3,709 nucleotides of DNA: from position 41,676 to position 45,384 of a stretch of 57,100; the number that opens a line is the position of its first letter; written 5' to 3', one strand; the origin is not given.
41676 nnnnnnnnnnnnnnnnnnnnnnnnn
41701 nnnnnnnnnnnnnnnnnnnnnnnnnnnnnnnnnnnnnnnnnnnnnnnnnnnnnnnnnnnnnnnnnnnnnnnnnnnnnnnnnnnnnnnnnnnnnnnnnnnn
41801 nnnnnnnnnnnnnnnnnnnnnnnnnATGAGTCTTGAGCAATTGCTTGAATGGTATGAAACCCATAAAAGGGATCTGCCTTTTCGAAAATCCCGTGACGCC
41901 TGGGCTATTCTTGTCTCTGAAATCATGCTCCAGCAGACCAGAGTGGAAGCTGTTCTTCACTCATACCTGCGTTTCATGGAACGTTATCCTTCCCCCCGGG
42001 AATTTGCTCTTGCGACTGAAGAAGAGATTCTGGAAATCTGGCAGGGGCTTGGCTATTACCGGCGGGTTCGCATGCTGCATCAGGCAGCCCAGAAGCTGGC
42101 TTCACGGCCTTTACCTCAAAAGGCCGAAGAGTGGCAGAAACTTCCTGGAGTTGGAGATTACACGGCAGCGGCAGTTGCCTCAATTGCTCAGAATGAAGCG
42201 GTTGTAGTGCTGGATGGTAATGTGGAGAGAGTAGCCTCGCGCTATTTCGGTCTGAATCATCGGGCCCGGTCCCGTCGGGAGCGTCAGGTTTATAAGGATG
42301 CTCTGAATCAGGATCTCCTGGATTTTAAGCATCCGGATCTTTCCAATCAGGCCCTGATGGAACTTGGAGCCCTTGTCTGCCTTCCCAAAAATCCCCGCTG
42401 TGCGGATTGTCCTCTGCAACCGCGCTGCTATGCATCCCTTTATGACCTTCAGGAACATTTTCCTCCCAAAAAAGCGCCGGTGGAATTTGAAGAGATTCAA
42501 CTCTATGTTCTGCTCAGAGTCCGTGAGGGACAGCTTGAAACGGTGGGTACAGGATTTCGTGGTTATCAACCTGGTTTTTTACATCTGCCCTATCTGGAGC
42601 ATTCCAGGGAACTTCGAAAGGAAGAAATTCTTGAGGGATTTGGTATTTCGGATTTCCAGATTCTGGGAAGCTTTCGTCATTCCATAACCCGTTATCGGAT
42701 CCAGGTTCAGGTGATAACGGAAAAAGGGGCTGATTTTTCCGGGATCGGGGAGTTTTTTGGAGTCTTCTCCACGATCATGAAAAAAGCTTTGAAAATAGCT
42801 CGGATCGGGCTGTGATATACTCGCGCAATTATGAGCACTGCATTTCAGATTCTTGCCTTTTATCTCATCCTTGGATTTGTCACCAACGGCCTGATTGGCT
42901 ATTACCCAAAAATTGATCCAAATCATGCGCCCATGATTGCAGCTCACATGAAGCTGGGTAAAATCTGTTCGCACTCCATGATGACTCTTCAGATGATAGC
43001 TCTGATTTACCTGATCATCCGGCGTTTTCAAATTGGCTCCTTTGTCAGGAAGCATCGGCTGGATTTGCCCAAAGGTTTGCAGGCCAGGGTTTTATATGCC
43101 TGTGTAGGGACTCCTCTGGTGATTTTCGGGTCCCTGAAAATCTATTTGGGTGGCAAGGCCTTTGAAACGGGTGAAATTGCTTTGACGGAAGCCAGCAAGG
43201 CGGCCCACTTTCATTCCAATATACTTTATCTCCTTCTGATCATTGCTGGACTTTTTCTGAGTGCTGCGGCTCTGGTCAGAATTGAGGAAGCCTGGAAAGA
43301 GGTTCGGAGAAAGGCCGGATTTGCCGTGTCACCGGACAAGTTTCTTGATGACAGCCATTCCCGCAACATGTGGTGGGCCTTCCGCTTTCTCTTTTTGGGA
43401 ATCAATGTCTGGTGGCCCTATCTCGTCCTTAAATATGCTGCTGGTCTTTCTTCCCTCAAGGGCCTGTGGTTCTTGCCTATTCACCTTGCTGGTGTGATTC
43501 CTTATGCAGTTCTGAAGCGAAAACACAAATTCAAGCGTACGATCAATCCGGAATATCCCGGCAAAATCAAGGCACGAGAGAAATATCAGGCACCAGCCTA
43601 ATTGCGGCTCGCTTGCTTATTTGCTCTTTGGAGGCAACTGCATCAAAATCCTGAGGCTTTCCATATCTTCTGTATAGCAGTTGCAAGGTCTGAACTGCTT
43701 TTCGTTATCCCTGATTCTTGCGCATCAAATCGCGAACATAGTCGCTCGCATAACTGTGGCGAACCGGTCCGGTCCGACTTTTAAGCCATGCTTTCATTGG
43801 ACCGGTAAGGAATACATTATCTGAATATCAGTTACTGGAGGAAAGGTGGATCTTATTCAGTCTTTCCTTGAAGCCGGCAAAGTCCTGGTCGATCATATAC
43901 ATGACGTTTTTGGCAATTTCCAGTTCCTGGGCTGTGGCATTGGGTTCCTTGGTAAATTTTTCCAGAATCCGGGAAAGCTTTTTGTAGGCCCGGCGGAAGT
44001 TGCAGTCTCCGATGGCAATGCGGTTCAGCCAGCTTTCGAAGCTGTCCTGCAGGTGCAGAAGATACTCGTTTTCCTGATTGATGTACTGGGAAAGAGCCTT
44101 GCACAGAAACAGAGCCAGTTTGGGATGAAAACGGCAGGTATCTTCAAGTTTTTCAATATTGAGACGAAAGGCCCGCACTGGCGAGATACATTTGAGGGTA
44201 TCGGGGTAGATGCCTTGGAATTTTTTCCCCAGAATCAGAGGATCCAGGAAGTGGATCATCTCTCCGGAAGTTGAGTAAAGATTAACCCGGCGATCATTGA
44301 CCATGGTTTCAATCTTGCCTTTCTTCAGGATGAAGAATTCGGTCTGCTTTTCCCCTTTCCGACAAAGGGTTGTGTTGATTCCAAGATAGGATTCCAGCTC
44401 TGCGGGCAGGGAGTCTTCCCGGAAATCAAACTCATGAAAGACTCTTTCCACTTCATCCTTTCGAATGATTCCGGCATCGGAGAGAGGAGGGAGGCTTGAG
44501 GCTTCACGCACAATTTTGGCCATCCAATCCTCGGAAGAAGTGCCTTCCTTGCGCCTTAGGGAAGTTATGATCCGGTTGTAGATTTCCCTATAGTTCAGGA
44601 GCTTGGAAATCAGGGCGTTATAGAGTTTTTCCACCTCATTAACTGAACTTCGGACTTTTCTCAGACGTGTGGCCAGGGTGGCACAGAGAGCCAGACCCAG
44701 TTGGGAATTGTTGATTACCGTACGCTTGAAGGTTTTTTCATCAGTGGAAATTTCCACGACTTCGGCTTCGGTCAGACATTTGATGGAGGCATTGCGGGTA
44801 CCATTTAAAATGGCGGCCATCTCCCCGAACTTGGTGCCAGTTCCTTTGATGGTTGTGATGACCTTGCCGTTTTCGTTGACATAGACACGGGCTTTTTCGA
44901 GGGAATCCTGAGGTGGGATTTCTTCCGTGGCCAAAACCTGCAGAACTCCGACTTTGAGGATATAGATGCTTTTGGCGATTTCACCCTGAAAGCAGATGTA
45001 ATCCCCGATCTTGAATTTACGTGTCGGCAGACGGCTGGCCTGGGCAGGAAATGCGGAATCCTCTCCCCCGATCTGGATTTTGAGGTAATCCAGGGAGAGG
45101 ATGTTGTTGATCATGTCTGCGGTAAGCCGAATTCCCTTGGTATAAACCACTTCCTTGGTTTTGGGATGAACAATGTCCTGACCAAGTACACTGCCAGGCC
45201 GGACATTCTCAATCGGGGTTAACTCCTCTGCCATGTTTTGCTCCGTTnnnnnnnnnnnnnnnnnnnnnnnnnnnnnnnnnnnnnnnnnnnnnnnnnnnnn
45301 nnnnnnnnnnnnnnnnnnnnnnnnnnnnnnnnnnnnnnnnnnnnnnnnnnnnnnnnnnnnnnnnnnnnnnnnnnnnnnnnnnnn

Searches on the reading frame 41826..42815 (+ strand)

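Call 59: search_protein_families(library=pfam, proteins=[window:41826-42815:+], max_evalue=0.00001)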
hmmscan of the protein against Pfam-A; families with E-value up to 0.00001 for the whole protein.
window:41826-42815:+ (329 aa): 1 family
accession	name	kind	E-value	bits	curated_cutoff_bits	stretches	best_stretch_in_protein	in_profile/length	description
PF00730.31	HhH-GPD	-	1.1e-21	77.7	26.2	1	30-151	1-98/108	HhH-GPD superfamily base excision DNA repair protein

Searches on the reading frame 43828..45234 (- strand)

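Call 10: search_protein_families(library=ncbifam, proteins=[window:43828-45234:-], max_evalue=0.00001)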
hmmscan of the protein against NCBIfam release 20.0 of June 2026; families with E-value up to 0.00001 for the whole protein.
window:43828-45234:- (468 aa): 1 family
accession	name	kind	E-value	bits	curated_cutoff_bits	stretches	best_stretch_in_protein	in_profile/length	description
NF008732.0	PRK11753.1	equivalog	3.5e-06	26.7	266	0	120-200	59-138/214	cAMP-activated global transcriptional regulator CRP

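Call 59: search_protein_families(library=pfam, proteins=[window:43828-45234:-], max_evalue=0.00001)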
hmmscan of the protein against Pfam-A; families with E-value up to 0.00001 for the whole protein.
window:43828-45234:- (468 aa): 1 family
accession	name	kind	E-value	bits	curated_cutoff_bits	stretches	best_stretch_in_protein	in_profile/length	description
PF00027.35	cNMP_binding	-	1.6e-17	63.7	27.5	0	115-165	28-80/89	Cyclic nucleotide-binding domain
